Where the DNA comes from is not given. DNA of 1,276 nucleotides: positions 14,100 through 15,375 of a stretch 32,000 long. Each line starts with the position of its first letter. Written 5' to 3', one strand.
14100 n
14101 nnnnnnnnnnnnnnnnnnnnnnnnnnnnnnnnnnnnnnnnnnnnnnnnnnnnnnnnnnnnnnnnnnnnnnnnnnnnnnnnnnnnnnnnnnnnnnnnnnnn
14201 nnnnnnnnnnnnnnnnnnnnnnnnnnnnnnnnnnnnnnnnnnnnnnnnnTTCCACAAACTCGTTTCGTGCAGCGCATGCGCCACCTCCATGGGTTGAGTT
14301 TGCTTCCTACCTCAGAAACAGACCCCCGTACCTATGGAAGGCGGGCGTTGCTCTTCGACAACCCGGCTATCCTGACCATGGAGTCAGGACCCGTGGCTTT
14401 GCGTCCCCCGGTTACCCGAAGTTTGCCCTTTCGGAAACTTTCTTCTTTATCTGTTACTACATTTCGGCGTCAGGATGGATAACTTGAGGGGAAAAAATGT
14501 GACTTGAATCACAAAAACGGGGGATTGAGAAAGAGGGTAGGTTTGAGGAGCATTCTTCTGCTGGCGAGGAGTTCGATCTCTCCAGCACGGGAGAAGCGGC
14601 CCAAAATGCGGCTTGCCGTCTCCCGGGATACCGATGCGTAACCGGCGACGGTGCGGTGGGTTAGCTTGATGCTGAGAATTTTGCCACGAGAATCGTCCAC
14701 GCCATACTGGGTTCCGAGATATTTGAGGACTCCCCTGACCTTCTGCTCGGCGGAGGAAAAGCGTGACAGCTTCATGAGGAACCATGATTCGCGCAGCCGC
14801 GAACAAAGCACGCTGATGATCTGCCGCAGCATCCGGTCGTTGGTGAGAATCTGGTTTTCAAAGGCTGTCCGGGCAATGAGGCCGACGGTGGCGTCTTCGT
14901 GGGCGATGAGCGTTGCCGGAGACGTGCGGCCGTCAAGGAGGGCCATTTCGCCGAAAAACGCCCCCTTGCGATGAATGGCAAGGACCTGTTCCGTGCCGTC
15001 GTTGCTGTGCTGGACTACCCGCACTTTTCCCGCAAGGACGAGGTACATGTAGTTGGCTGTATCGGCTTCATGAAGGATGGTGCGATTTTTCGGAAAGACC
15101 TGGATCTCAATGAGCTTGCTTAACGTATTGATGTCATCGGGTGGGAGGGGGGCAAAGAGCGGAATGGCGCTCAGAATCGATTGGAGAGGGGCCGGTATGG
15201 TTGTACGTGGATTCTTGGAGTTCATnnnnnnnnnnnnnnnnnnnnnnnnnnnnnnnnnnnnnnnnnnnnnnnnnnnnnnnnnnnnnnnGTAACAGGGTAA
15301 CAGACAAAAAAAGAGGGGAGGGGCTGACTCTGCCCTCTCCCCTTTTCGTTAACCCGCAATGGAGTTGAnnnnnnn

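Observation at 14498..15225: Perfect CRP-type box overlapping the stop codon of a Crp/Fnr-family gene, upstream of riboswitch-controlled protease A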

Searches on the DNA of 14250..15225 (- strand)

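Call 18: search_rna_families(sources=[L001, L002], threshold=gathering)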
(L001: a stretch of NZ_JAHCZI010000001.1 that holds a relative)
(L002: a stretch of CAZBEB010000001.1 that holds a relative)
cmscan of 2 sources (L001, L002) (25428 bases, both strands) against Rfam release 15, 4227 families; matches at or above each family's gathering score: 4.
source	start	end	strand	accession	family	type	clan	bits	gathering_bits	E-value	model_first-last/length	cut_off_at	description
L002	6790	6873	+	RF03168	c-di-GMP-I-UAU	Cis-reg; riboswitch;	CL00126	72.3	65.9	3.7e-14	1-81/81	no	c-di-GMP-I-UAU riboswitch aptamer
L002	3937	4020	+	RF03168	c-di-GMP-I-UAU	Cis-reg; riboswitch;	CL00126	71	65.9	8.3e-14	1-81/81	no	c-di-GMP-I-UAU riboswitch aptamer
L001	6789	6872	+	RF03168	c-di-GMP-I-UAU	Cis-reg; riboswitch;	CL00126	69.7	65.9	1.8e-13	1-81/81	no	c-di-GMP-I-UAU riboswitch aptamer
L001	3881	3964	+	RF03168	c-di-GMP-I-UAU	Cis-reg; riboswitch;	CL00126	67.8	65.9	6.1e-13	1-81/81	no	c-di-GMP-I-UAU riboswitch aptamer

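Call 64: search_rna_families(sources=[L166, L167, L168, L169, L163, L165, L086], threshold=gathering)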
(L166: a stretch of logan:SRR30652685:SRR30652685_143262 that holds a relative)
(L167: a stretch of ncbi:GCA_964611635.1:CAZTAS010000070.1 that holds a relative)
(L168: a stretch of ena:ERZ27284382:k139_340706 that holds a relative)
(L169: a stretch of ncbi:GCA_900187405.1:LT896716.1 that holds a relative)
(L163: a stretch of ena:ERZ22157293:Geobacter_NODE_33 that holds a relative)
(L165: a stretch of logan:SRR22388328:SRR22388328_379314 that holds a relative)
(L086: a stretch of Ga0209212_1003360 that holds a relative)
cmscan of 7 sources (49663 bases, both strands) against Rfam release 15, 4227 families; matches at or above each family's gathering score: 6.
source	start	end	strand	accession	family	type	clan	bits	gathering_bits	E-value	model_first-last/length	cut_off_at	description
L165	1418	1501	+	RF03168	c-di-GMP-I-UAU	Cis-reg; riboswitch;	CL00126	75.7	65.9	8.6e-15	1-81/81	no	c-di-GMP-I-UAU riboswitch aptamer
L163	7063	7146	+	RF03168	c-di-GMP-I-UAU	Cis-reg; riboswitch;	CL00126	75.5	65.9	1e-14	1-81/81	no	c-di-GMP-I-UAU riboswitch aptamer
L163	4789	4872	+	RF03168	c-di-GMP-I-UAU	Cis-reg; riboswitch;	CL00126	72.8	65.9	5.3e-14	1-81/81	no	c-di-GMP-I-UAU riboswitch aptamer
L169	4176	4264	+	RF01051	c-di-GMP-I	Cis-reg; riboswitch;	CL00126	71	35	4.9e-12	1-87/87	no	c-di-GMP-I riboswitch aptamer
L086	9276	9363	+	RF03168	c-di-GMP-I-UAU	Cis-reg; riboswitch;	CL00126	66.5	65.9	2.6e-12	1-81/81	no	c-di-GMP-I-UAU riboswitch aptamer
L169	4016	4092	+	RF01051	c-di-GMP-I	Cis-reg; riboswitch;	CL00126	46.2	35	5.7e-06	1-87/87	no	c-di-GMP-I riboswitch aptamer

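Call 76: search_rna_families(source=window, start=14250, end=14560, threshold=evalue, max_evalue=0.01)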
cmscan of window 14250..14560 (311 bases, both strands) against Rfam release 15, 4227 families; matches with E-value up to 0.01: 1.
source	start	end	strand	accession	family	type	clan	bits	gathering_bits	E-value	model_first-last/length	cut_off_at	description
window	14353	14436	-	RF03168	c-di-GMP-I-UAU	Cis-reg; riboswitch;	CL00126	69.7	65.9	2.2e-15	1-81/81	no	c-di-GMP-I-UAU riboswitch aptamer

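Call 80: search_rna_families(sources=[L170, L171, L172], threshold=gathering)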
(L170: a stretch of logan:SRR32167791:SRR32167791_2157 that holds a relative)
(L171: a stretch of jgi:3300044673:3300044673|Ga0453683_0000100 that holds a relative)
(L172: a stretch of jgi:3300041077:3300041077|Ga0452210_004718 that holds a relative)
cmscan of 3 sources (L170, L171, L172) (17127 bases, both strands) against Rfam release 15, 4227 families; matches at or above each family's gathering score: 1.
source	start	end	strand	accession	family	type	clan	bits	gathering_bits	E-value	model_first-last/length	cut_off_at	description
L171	5461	5542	-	RF01051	c-di-GMP-I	Cis-reg; riboswitch;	CL00126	60.5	35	6.4e-10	1-87/87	no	c-di-GMP-I riboswitch aptamer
